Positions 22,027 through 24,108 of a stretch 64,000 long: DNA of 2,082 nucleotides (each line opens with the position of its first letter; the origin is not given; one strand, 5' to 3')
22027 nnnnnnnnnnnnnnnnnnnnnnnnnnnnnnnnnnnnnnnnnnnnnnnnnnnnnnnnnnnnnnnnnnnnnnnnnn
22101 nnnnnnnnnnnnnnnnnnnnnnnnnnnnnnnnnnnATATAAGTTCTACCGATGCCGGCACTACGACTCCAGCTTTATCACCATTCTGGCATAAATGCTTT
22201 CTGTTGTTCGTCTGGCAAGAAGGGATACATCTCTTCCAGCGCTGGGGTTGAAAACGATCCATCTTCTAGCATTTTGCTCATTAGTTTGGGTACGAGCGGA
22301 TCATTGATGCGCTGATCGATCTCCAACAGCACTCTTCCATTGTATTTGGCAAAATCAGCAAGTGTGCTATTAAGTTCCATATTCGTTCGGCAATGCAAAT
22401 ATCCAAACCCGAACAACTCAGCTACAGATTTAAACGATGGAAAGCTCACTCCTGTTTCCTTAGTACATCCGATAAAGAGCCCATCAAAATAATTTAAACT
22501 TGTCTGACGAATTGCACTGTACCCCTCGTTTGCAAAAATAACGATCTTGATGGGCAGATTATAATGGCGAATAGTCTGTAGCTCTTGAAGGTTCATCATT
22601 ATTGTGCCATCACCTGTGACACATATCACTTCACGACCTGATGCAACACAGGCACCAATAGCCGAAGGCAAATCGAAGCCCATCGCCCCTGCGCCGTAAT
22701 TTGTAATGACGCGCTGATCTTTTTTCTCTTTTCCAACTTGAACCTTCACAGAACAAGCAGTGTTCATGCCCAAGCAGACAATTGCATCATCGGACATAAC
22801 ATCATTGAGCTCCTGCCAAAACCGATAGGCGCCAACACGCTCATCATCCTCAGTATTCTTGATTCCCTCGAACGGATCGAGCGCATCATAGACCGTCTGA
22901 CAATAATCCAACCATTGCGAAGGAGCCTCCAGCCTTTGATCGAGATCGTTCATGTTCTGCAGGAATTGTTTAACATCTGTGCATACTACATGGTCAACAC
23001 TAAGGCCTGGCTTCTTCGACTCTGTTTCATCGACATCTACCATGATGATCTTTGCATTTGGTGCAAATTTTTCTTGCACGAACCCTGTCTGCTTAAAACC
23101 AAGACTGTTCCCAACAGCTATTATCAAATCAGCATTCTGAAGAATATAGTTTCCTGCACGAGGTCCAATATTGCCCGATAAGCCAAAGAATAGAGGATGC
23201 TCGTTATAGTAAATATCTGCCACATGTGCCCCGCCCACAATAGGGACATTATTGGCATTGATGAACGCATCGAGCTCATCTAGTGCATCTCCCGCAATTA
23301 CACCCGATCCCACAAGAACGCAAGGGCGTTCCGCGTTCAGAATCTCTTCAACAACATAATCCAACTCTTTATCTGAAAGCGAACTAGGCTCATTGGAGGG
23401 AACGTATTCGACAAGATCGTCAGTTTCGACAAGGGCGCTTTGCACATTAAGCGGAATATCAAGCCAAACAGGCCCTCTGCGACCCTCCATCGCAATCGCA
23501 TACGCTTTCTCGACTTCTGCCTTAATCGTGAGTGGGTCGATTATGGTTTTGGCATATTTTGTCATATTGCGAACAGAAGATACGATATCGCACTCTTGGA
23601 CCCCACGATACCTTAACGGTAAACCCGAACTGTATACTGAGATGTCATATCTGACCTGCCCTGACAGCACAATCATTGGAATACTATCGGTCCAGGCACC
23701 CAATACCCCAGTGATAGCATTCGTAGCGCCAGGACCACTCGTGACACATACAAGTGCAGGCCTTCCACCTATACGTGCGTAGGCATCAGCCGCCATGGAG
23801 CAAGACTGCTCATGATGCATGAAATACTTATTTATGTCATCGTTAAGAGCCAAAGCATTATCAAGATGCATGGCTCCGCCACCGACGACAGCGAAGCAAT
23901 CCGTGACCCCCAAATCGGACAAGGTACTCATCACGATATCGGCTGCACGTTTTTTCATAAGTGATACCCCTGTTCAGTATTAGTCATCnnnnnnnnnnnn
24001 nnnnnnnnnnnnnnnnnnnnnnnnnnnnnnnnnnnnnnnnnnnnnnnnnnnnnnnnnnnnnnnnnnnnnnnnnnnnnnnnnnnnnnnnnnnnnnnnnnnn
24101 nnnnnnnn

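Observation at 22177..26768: TPP-dependent acetolactate-synthase-like enzyme embedded between sugar-nucleotide genes (RfbF, CBS-NTase, SDR)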

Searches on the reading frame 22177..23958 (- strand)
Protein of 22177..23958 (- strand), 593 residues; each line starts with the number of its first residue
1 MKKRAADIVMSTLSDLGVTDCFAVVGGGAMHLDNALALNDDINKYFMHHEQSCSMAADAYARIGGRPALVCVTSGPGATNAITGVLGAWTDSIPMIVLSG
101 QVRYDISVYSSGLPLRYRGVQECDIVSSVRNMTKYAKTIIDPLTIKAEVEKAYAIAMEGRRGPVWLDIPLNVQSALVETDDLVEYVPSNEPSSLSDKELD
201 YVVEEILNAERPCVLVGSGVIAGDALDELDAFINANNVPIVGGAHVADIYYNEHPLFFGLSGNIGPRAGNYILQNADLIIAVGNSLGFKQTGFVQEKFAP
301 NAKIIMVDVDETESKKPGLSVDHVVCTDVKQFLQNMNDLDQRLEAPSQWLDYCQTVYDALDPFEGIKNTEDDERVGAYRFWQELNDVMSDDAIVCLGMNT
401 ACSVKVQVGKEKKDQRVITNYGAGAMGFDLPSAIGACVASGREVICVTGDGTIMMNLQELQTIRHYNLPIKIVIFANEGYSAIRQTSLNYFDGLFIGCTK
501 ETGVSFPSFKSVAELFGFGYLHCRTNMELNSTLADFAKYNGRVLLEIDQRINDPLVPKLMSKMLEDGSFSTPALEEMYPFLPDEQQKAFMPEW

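Call 3: search_protein_families(library=pfam, proteins=[window:22177-23958:-])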
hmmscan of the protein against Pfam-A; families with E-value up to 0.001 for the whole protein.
window:22177-23958:- (593 aa): 3 families
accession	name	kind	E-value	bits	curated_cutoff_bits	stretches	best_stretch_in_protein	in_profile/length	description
PF02776.23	TPP_enzyme_N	-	7.5e-33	113.3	26.8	1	4-107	2-105/119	Thiamine pyrophosphate enzyme, N-terminal TPP binding domain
PF02775.26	TPP_enzyme_C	-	3.7e-30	105.1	21.9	1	410-547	14-151/151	Thiamine pyrophosphate enzyme, C-terminal TPP binding domain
PF00205.28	TPP_enzyme_M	-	1.4e-26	93.3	30.4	1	201-335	3-136/137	Thiamine pyrophosphate enzyme, central domain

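Call 6: search_protein_families(library=ncbifam, proteins=[window:22177-23958:-], max_evalue=0.00001)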
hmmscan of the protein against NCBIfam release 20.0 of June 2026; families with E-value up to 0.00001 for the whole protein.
window:22177-23958:- (593 aa): 54 families (the best 25 are shown)
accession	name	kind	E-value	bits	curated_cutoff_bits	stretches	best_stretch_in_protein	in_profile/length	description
TIGR00118.1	acolac_lg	equivalog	2.8e-99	333.1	538.35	1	4-557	2-542/557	biosynthetic-type acetolactate synthase large subunit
NF006524.0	PRK08978.1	equivalog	4.1e-94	315.8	738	1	5-563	3-543/548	acetolactate synthase 2 catalytic subunit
NF006016.1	PRK08155.1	equivalog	5.1e-83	279.4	870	1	4-557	4-540/554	acetolactate synthase large subunit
NF004919.0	PRK06276.1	equivalog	2.5e-82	277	866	1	4-547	2-536/582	acetolactate synthase large subunit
NF005058.0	PRK06466.1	equivalog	5.6e-82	276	951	1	5-547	6-545/574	acetolactate synthase 3 large subunit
NF004710.0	PRK06048.1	equivalog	5.5e-81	272.7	976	1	2-552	7-540/561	acetolactate synthase large subunit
NF005228.0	PRK06725.1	equivalog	5.9e-81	272.4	991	1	5-547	18-543/571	acetolactate synthase large subunit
NF005584.0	PRK07282.1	equivalog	1e-76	258.7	970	1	3-533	10-525/566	acetolactate synthase large subunit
NF005651.0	PRK07418.1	subfamily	1.6e-76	257.8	942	1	4-553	20-563/617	acetolactate synthase large subunit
NF006319.0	PRK08527.1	equivalog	2e-76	257.6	905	1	4-552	5-542/565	acetolactate synthase large subunit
NF005860.0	PRK07789.1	equivalog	1.6e-75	254.7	881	1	5-542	36-570/615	acetolactate synthase large subunit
NF005824.0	PRK07710.1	equivalog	2.5e-75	253.9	976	1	5-557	19-556/573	acetolactate synthase large subunit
NF006052.0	PRK08199.1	subfamily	9.2e-72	242.1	539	1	2-548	7-536/559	thiamine pyrophosphate protein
NF006525.0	PRK08979.1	equivalog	1.2e-71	241.9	1084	1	5-543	6-538/572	acetolactate synthase 3 large subunit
NF005936.0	PRK07979.1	equivalog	3.9e-71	240.1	1080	1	5-537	6-532/574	acetolactate synthase 3 large subunit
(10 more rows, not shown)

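Call 7: find_homologous_proteins(query=window:22177-23958:-)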
Query window:22177-23958:- (593 aa): 8000 proteins with E <= 0.001 among 8000 candidates; the best 120 are listed.
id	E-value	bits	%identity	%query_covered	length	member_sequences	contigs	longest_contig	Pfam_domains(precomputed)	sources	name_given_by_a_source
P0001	0.0e+0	1360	100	100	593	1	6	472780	PF02775.27,PF02776.24,PF00205.29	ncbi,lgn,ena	-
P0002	0.0e+0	1357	100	100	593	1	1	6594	PF02775.27,PF02776.24,PF00205.29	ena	-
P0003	0.0e+0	1357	100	100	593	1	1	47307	PF02775.27,PF02776.24,PF00205.29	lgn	-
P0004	0.0e+0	1317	96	100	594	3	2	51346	PF02775.27,PF02776.24,PF00205.29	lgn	-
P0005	0.0e+0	1225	88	100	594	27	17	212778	PF02775.27,PF02776.24,PF00205.29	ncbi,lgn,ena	-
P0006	0.0e+0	1062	75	100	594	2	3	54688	PF02775.27,PF02776.24,PF00205.29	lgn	-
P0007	0.0e+0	1062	76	100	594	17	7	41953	PF02775.27,PF02776.24,PF00205.29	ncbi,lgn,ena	-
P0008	0.0e+0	1059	75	100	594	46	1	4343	PF02775.27,PF02776.24,PF00205.29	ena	-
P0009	0.0e+0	1058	74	100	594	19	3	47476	PF02775.27,PF02776.24,PF00205.29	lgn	-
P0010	0.0e+0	1055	75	100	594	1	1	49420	PF02775.27,PF02776.24,PF00205.29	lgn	-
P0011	0.0e+0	1038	75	100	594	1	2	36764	PF02775.27,PF02776.24,PF00205.29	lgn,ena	-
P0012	0.0e+0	1022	73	100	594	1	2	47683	PF02775.27,PF02776.24,PF00205.29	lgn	-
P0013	0.0e+0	1012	71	100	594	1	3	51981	PF02775.27,PF02776.24,PF00205.29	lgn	-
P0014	5.4e-298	1008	72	100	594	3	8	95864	PF02775.27,PF02776.24,PF00205.29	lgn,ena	-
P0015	6.9e-253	859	60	99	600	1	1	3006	PF02775.27,PF02776.24,PF00205.29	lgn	-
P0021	4.9e-234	797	57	99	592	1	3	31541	PF02775.27,PF02776.24,PF00205.29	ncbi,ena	-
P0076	3.1e-227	774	56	99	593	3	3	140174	PF02775.27,PF02776.24,PF00205.29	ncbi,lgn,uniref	ncbi:thiamine pyrophosphate-binding protein [Clostridium sp. HCP1S3_B4]|uniref:thiamine pyrophosphat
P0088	2.7e-226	771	56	99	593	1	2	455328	PF02775.27,PF02776.24,PF00205.29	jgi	jgi:acetolactate synthase-1/2/3 large subunit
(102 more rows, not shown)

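Call 8: search_solved_structures(query=window:22177-23958:-, max_evalue=1e-10)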
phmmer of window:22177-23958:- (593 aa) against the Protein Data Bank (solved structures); distinct sequences matched with E-value up to 1e-10: 150 (the best 60 are shown).
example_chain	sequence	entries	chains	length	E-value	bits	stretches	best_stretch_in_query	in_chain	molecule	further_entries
8rph_A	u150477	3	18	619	2.2e-104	353.6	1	2-584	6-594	Thiamine pyrophosphate-binding protein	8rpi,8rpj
5ahk_A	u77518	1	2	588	6e-67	230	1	4-548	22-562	ACETOLACTATE SYNTHASE II, LARGE SUBUNIT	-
7u25_A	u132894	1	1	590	3.8e-64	220.7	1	3-535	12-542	Acetolactate synthase, chloroplastic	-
7tzz_A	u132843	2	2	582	9.3e-64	219.4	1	3-532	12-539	Acetolactate synthase, chloroplastic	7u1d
7stq_A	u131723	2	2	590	9.8e-64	219.4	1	3-535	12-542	Acetolactate synthase, chloroplastic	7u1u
6u9h_A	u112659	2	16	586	1.3e-63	219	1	3-533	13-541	Acetolactate synthase, chloroplastic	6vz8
1ybh_A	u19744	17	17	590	1.3e-63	219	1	3-533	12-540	Acetolactate synthase, chloroplast | Acetolactate synthase | Acetolactate synthase, chloroplastic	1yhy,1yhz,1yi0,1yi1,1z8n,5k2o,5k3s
8et5_A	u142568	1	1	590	1.5e-63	218.8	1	3-520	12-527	Acetolactate synthase, chloroplastic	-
3e9y_A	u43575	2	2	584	2.3e-63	218.1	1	3-533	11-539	Acetolactate synthase, chloroplastic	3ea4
6lpi_A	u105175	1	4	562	1.5e-58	202.2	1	5-546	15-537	Acetolactate synthase isozyme 1 large subunit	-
1jsc_A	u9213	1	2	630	1.8e-49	172.3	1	13-559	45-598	ACETOHYDROXY-ACID SYNTHASE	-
6u9d_A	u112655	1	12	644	2e-49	172.1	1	13-559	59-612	Acetolactate synthase catalytic subunit, mitochondrial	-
1n0h_A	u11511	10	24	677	2.4e-49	171.8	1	13-559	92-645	Acetolactate synthase | Acetolactate synthase, mitochondrial | Acetolactate synthase catalytic subunit, mitochondrial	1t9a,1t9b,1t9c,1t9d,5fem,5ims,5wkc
8i05_A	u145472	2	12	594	3.1e-48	168.2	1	2-493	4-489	Glyoxylate carboligase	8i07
8i08_A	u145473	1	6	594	3.6e-48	168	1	2-492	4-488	Glyoxylate carboligase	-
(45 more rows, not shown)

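Call 11: find_encoding_contigs(protein=P0001, flank=10000, max_places=4)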
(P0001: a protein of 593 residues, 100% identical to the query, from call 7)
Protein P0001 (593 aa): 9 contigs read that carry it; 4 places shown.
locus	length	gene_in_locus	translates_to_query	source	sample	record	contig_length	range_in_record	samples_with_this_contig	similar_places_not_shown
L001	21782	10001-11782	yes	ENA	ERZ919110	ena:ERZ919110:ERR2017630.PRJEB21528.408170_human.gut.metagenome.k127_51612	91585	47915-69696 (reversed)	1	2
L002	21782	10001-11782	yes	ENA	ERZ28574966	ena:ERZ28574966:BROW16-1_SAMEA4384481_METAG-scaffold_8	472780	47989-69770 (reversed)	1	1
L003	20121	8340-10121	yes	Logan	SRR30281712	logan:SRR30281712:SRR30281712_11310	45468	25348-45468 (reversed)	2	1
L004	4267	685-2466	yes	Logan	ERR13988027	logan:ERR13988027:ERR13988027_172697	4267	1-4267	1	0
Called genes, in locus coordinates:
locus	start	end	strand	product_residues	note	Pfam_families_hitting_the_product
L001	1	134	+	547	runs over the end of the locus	PF01416:PseudoU_synth_1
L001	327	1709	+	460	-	PF00209:SNF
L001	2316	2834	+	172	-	PF02357:NusG, PF00467:KOW (faint)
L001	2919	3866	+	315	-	-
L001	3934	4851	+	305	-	PF00483:NTP_transferase, PF12804:NTP_transf_3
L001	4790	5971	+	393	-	PF01041:DegT_DnrJ_EryC1, PF00155:Aminotran_1_2 (weak)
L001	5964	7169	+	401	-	PF18130:ATPgrasp_N (weak), PF14397:ATPgrasp_ST (faint), PF02655:ATP-grasp_3, PF08443:RimK (faint), PF02222:ATP-grasp, PF02786:CPSase_L_D2, PF07478:Dala_Dala_lig_C, PF13535:ATP-grasp_4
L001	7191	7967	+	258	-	PF00483:NTP_transferase, PF12804:NTP_transf_3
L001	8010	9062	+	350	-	PF00571:CBS (weak), PF00483:NTP_transferase, PF12804:NTP_transf_3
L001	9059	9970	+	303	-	PF01370:Epimerase, PF04321:RmlD_sub_bind, PF16363:GDP_Man_Dehyd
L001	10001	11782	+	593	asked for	PF02776:TPP_enzyme_N, PF00205:TPP_enzyme_M, PF02775:TPP_enzyme_C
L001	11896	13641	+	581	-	-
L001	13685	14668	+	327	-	PF00106:adh_short (weak), PF01073:3Beta_HSD, PF01370:Epimerase, PF02719:Polysacc_synt_2, PF04321:RmlD_sub_bind, PF07993:NAD_binding_4, PF13460:NAD_binding_10, PF16363:GDP_Man_Dehyd, +1 more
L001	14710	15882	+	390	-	PF01041:DegT_DnrJ_EryC1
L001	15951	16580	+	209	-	PF17836:PglD_N, PF14602:Hexapep_2 (weak), PF00132:Hexapep (weak)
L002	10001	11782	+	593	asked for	PF02776:TPP_enzyme_N, PF00205:TPP_enzyme_M, PF02775:TPP_enzyme_C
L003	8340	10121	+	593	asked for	PF02776:TPP_enzyme_N, PF00205:TPP_enzyme_M, PF02775:TPP_enzyme_C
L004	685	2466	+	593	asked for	PF02776:TPP_enzyme_N, PF00205:TPP_enzyme_M, PF02775:TPP_enzyme_C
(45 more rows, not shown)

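Call 13: find_encoding_contigs(protein=P0076, flank=10000, max_places=2)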
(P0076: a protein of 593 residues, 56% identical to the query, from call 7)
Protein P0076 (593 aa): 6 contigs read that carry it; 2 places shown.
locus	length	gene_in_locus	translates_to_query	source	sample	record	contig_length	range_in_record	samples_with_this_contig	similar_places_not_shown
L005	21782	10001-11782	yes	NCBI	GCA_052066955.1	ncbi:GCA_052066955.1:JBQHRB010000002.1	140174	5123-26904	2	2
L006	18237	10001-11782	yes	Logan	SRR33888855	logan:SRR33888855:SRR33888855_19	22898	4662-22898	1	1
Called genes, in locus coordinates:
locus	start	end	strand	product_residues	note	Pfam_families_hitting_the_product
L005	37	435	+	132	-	PF03646:FlaG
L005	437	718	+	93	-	-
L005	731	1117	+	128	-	PF02561:FliS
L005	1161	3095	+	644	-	PF02465:FliD_N, PF07195:FliD_C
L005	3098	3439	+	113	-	PF05400:FliT (weak)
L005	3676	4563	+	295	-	PF01370:Epimerase, PF04321:RmlD_sub_bind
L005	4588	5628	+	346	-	PF00483:NTP_transferase, PF12804:NTP_transf_3 (weak)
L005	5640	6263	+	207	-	PF17836:PglD_N, PF25087:GMPPB_C (faint), PF00132:Hexapep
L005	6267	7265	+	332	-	PF03102:NeuB, PF08666:SAF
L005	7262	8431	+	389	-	PF02350:Epimerase_2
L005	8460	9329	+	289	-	PF00551:Formyl_trans_N, PF02911:Formyl_trans_C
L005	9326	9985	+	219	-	PF02585:PIG-L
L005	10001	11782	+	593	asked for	PF02776:TPP_enzyme_N, PF00205:TPP_enzyme_M, PF02775:TPP_enzyme_C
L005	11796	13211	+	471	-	PF03721:UDPG_MGDP_dh_N, PF00984:UDPG_MGDP_dh, PF03720:UDPG_MGDP_dh_C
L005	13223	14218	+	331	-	PF01073:3Beta_HSD, PF01370:Epimerase, PF02719:Polysacc_synt_2, PF04321:RmlD_sub_bind, PF07993:NAD_binding_4, PF13460:NAD_binding_10, PF16363:GDP_Man_Dehyd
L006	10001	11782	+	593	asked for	PF02776:TPP_enzyme_N, PF00205:TPP_enzyme_M, PF02775:TPP_enzyme_C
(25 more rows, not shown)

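Call 14: find_encoding_contigs(protein=P0088, flank=10000, max_places=2)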
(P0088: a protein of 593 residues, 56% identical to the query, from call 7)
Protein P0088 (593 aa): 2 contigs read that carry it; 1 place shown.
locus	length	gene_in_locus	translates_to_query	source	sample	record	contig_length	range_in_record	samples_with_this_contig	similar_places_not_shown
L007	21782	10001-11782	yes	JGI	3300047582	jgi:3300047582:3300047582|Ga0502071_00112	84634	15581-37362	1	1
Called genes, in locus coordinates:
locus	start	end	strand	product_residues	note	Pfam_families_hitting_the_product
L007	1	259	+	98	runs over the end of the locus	-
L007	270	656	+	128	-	PF02561:FliS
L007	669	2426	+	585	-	PF02465:FliD_N, PF07195:FliD_C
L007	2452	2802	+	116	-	PF05400:FliT (weak)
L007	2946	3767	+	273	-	-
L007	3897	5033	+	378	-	PF00535:Glycos_transf_2, PF12895:ANAPC3 (faint), PF00515:TPR_1 (faint), PF07719:TPR_2 (faint), PF13174:TPR_6 (faint), PF13181:TPR_8 (faint)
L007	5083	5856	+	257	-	PF00483:NTP_transferase, PF12804:NTP_transf_3 (weak)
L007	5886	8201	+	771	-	PF00535:Glycos_transf_2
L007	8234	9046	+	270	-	PF22674:C2185-like_N, PF08942:DUF1919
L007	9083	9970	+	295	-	PF01370:Epimerase, PF04321:RmlD_sub_bind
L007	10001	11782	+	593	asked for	PF02776:TPP_enzyme_N, PF00205:TPP_enzyme_M, PF02775:TPP_enzyme_C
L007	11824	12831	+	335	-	PF04055:Radical_SAM, PF13186:SPASM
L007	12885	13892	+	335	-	PF03102:NeuB, PF08666:SAF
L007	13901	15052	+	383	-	PF02350:Epimerase_2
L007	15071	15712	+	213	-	PF17836:PglD_N, PF25084:LbH_EIF2B (faint), PF25087:GMPPB_C (weak), PF00132:Hexapep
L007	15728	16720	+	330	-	PF01073:3Beta_HSD, PF01370:Epimerase, PF02719:Polysacc_synt_2, PF04321:RmlD_sub_bind, PF05368:NmrA (weak), PF07993:NAD_binding_4, PF16363:GDP_Man_Dehyd, PF13460:NAD_binding_10, +1 more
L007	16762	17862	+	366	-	PF01041:DegT_DnrJ_EryC1, PF00155:Aminotran_1_2, PF03841:SelA (faint), PF00266:Aminotran_5, PF01053:Cys_Met_Meta_PP, PF01212:Beta_elim_lyase (weak)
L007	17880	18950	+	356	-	PF00571:CBS (faint), PF00483:NTP_transferase, PF12804:NTP_transf_3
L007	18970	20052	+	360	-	PF01370:Epimerase, PF02719:Polysacc_synt_2, PF04321:RmlD_sub_bind, PF01073:3Beta_HSD, PF07993:NAD_binding_4 (faint), PF16363:GDP_Man_Dehyd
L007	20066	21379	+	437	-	PF01041:DegT_DnrJ_EryC1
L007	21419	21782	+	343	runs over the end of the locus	PF00535:Glycos_transf_2, PF13181:TPR_8 (faint), PF00515:TPR_1 (faint), PF07719:TPR_2 (faint)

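Call 15: find_encoding_contigs(protein=P0021, flank=10000, max_places=2)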
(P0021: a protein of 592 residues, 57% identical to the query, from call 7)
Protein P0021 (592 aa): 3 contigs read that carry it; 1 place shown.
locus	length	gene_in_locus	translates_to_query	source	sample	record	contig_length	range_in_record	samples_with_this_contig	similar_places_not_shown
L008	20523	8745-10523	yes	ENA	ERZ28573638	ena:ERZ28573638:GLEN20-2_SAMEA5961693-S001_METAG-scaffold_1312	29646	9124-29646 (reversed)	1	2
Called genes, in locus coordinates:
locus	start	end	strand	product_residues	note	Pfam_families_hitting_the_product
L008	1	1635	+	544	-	?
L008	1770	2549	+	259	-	PF00483:NTP_transferase, PF12804:NTP_transf_3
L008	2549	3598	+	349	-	PF04321:RmlD_sub_bind, PF01073:3Beta_HSD, PF01370:Epimerase, PF02719:Polysacc_synt_2, PF16363:GDP_Man_Dehyd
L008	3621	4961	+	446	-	PF00155:Aminotran_1_2 (faint), PF01041:DegT_DnrJ_EryC1, PF00266:Aminotran_5 (faint), PF01212:Beta_elim_lyase (weak)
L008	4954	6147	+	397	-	PF02350:Epimerase_2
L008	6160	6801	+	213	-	PF17836:PglD_N, PF25087:GMPPB_C (weak), PF25084:LbH_EIF2B (weak), PF00132:Hexapep, PF14602:Hexapep_2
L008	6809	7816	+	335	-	PF03102:NeuB, PF08666:SAF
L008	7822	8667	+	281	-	PF01370:Epimerase, PF04321:RmlD_sub_bind (weak), PF16363:GDP_Man_Dehyd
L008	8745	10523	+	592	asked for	PF02776:TPP_enzyme_N, PF00205:TPP_enzyme_M, PF02775:TPP_enzyme_C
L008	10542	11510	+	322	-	PF01408:GFO_IDH_MocA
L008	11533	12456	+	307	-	PF01408:GFO_IDH_MocA (weak), PF02894:GFO_IDH_MocA_C (faint), PF22725:GFO_IDH_MocA_C3 (weak)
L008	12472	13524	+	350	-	PF00571:CBS (weak), PF00483:NTP_transferase, PF12804:NTP_transf_3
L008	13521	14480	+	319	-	PF00535:Glycos_transf_2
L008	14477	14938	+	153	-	PF04074:DUF386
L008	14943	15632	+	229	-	-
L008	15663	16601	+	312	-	PF01073:3Beta_HSD (weak), PF01370:Epimerase, PF07993:NAD_binding_4 (faint), PF13460:NAD_binding_10, PF16363:GDP_Man_Dehyd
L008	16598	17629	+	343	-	PF01501:Glyco_transf_8, PF18404:Glyco_transf_24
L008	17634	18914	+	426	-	-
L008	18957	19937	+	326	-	PF00106:adh_short, PF01073:3Beta_HSD, PF01370:Epimerase, PF02719:Polysacc_synt_2, PF04321:RmlD_sub_bind, PF07993:NAD_binding_4, PF13460:NAD_binding_10, PF16363:GDP_Man_Dehyd, +1 more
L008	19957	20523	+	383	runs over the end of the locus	PF01041:DegT_DnrJ_EryC1, PF00155:Aminotran_1_2 (weak)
